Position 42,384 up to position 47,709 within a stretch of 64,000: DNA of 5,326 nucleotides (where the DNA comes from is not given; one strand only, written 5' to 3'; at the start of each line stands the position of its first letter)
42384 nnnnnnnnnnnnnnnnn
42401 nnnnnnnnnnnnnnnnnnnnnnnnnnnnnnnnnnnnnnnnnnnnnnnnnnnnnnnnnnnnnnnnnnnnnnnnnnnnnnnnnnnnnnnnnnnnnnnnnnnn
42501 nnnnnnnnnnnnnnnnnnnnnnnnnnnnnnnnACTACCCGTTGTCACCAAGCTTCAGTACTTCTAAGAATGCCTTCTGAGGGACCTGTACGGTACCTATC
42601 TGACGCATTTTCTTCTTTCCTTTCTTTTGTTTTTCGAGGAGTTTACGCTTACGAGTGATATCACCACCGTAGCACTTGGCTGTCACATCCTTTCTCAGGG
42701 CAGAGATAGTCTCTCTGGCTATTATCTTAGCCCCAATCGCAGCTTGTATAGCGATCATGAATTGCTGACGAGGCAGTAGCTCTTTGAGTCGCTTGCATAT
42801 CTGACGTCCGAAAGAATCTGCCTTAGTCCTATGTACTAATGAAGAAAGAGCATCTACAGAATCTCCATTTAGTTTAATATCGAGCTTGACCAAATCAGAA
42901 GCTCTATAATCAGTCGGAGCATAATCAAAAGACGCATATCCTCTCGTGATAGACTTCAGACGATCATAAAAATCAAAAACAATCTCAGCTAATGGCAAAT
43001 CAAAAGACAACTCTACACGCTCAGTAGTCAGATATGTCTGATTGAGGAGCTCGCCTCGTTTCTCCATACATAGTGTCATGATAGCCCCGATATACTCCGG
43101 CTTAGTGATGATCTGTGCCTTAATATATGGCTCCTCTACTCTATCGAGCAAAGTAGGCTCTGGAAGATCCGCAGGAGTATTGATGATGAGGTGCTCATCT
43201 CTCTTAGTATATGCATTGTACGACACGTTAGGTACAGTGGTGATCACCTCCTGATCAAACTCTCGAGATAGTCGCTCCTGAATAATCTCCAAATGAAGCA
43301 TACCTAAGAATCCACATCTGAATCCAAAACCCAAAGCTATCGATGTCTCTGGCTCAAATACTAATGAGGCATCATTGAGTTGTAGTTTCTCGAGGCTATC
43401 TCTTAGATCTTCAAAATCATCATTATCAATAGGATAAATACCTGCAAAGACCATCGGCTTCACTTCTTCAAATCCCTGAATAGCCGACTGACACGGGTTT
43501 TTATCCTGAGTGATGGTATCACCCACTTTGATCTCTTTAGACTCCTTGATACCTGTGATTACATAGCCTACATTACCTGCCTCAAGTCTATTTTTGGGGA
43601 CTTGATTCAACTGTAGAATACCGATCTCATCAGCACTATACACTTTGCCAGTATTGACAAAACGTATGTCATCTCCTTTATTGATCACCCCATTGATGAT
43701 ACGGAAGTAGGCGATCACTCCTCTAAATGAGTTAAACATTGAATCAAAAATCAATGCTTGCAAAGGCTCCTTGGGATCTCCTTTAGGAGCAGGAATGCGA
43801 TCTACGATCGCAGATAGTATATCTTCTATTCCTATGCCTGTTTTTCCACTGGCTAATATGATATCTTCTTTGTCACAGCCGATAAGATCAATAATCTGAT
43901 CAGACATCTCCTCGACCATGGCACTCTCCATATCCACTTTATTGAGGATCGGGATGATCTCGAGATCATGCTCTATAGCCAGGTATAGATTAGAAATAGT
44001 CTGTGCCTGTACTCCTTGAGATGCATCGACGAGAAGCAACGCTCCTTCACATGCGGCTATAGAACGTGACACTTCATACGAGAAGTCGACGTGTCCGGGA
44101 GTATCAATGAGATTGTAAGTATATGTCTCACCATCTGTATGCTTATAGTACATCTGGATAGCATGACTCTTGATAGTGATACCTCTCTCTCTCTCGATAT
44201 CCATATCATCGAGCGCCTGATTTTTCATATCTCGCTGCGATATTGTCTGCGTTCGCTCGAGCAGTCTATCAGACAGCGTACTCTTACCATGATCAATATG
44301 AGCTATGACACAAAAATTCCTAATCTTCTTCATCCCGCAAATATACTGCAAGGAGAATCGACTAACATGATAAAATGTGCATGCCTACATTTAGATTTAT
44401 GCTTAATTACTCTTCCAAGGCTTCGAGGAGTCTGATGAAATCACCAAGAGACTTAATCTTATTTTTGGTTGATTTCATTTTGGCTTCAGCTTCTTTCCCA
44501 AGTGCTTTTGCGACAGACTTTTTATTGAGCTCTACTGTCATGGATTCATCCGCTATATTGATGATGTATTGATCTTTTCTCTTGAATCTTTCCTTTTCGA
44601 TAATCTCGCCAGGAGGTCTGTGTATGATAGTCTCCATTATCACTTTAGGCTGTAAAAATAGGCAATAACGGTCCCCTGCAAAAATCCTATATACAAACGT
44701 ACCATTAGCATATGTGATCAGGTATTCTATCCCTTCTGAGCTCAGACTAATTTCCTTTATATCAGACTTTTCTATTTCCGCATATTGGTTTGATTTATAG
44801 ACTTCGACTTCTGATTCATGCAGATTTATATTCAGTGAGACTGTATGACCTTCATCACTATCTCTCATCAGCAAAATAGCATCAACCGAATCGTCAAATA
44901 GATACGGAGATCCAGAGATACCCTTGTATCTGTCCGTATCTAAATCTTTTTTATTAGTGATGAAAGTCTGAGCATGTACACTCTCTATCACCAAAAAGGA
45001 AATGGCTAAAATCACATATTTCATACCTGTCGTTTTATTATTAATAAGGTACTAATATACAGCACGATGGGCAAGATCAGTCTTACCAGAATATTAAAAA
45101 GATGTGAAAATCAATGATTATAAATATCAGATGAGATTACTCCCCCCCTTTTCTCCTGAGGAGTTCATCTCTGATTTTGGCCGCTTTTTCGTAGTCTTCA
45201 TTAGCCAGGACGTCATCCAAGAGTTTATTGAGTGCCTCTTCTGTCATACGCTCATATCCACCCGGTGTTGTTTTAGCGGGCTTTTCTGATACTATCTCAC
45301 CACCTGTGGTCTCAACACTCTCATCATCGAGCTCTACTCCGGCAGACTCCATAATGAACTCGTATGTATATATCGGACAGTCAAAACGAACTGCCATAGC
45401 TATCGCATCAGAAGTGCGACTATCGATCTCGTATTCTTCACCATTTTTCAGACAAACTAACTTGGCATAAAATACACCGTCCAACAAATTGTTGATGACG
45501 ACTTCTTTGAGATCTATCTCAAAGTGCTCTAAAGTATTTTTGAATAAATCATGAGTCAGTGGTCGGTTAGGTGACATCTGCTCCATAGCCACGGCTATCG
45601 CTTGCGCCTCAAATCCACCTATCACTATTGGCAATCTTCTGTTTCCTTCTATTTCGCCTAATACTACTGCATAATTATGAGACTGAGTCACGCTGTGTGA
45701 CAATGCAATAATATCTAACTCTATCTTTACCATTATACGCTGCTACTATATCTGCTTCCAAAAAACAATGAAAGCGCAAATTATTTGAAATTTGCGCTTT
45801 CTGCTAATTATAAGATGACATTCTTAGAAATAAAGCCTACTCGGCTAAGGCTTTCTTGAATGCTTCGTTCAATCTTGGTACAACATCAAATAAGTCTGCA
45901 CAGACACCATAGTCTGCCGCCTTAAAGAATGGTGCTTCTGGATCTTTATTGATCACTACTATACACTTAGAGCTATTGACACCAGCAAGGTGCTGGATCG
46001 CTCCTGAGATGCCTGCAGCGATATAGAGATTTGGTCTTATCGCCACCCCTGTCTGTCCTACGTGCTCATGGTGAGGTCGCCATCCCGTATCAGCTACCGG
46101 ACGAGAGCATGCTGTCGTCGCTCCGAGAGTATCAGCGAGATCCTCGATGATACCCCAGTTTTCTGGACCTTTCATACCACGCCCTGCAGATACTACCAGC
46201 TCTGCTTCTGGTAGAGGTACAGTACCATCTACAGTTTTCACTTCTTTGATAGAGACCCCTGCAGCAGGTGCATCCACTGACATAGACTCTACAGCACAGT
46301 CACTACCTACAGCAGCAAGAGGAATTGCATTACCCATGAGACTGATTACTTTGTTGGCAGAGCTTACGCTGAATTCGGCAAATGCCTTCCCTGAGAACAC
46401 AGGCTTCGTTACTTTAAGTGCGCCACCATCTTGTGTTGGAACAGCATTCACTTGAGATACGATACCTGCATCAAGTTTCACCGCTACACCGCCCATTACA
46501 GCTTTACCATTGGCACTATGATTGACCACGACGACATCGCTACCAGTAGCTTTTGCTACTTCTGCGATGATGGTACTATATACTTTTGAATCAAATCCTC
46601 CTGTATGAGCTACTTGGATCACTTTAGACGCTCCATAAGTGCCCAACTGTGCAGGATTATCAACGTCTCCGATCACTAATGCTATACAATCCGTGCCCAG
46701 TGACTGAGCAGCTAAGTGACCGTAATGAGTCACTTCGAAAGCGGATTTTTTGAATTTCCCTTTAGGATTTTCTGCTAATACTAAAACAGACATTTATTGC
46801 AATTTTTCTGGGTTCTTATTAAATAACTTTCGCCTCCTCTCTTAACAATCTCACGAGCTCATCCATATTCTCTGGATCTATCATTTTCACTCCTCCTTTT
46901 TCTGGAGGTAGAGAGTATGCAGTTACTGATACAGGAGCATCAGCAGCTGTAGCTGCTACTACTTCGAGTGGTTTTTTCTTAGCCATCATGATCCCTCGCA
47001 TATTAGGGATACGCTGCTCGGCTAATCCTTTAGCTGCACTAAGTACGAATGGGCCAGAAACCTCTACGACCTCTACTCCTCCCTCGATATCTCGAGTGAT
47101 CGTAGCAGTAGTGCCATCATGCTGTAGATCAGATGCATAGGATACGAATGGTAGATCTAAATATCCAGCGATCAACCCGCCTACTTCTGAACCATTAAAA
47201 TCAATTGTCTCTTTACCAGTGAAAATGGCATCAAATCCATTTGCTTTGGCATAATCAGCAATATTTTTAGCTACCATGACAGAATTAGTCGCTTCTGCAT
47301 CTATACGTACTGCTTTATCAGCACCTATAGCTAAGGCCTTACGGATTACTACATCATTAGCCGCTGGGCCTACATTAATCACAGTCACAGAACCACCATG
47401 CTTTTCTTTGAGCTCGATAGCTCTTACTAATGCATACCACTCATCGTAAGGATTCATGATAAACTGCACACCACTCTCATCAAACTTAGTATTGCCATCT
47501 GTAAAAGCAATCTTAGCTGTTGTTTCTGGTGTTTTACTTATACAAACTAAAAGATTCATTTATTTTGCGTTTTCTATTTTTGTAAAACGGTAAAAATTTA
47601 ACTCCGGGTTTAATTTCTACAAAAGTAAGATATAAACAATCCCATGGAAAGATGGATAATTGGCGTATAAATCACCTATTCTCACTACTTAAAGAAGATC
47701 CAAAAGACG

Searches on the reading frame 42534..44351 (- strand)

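Call 7: search_protein_families(library=pfam, proteins=[window:42534-44351:-])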
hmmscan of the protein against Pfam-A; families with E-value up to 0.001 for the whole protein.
window:42534-44351:- (605 aa): 7 families
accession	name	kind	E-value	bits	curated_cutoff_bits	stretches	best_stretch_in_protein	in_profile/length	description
PF00009.33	GTP_EFTU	-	1.2e-55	188.5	26.5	1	8-187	1-187/188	Elongation factor Tu GTP binding domain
PF06421.17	LepA_C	-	3.9e-50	168.9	29.7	1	494-600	1-107/107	GTP-binding protein LepA C-terminus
PF00679.30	EFG_C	-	1.6e-20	73.3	27.9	1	405-491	2-87/89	Elongation factor G C-terminus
PF03144.31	GTP_EFTU_D2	-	1.4e-12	48.3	30.3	1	211-281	1-73/73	Elongation factor Tu domain 2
PF14492.12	EFG_III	-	3.9e-06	27.3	27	1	298-371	3-73/75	Elongation Factor G, domain III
PF22042.2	EF-G_D2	-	3.5e-05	24.3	27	1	196-237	1-46/84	Elongation factor G domain 2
PF01926.29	MMR_HSR1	-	0.0004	20.9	21.9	0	21-138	10-113/113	50S ribosome-binding GTPase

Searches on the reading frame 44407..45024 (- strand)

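Call 71: search_protein_families(library=pfam, proteins=[window:44407-45024:-], max_evalue=0.01)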
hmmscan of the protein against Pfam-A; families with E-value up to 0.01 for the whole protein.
window:44407-45024:- (205 aa): 1 family
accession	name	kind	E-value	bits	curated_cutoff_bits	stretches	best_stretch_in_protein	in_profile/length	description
PF04155.23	Ground-like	-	0.0084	17.2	35.4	0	100-123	40-63/73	Ground-like domain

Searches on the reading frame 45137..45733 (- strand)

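Call 71: search_protein_families(library=pfam, proteins=[window:45137-45733:-], max_evalue=0.01)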
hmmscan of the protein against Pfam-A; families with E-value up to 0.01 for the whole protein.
window:45137-45733:- (198 aa): 3 families
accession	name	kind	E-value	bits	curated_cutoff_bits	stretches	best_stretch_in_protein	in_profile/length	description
PF02577.19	BFN_dom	-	5.8e-41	139.3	27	1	23-135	1-111/112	Bifunctional nuclease domain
PF02151.25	UVR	-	0.0001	22.4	21.5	1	170-192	9-31/36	UvrB/uvrC motif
PF03599.22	CdhD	-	0.00076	18.8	24.8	1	4-68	68-132/387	CO dehydrogenase/acetyl-CoA synthase delta subunit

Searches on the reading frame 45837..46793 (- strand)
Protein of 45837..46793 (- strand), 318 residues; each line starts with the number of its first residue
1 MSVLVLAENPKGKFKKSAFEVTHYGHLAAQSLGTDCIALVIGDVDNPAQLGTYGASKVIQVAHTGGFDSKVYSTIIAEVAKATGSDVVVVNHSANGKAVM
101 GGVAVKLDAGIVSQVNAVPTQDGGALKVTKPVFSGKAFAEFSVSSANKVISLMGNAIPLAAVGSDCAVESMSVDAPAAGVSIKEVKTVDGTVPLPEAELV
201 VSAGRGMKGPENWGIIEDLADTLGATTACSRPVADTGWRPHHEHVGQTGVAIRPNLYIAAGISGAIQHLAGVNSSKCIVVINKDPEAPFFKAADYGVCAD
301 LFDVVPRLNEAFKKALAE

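Call 7: search_protein_families(library=pfam, proteins=[window:45837-46793:-])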
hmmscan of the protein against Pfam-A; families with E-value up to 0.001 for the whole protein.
window:45837-46793:- (318 aa): 2 families
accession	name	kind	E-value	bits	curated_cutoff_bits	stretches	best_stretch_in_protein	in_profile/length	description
PF00766.25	ETF_alpha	-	6.6e-33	113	27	1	194-273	2-81/81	Electron transfer flavoprotein FAD-binding domain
PF01012.27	ETF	-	3.4e-25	89.3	26.7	1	3-175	1-178/181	Electron transfer flavoprotein domain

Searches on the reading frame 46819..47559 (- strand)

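Call 7: search_protein_families(library=pfam, proteins=[window:46819-47559:-])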
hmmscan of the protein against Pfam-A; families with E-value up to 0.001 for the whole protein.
window:46819-47559:- (246 aa): 1 family
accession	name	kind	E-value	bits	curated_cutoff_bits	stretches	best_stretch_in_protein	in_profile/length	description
PF01012.27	ETF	-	7e-34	117.6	26.7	1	25-205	3-180/181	Electron transfer flavoprotein domain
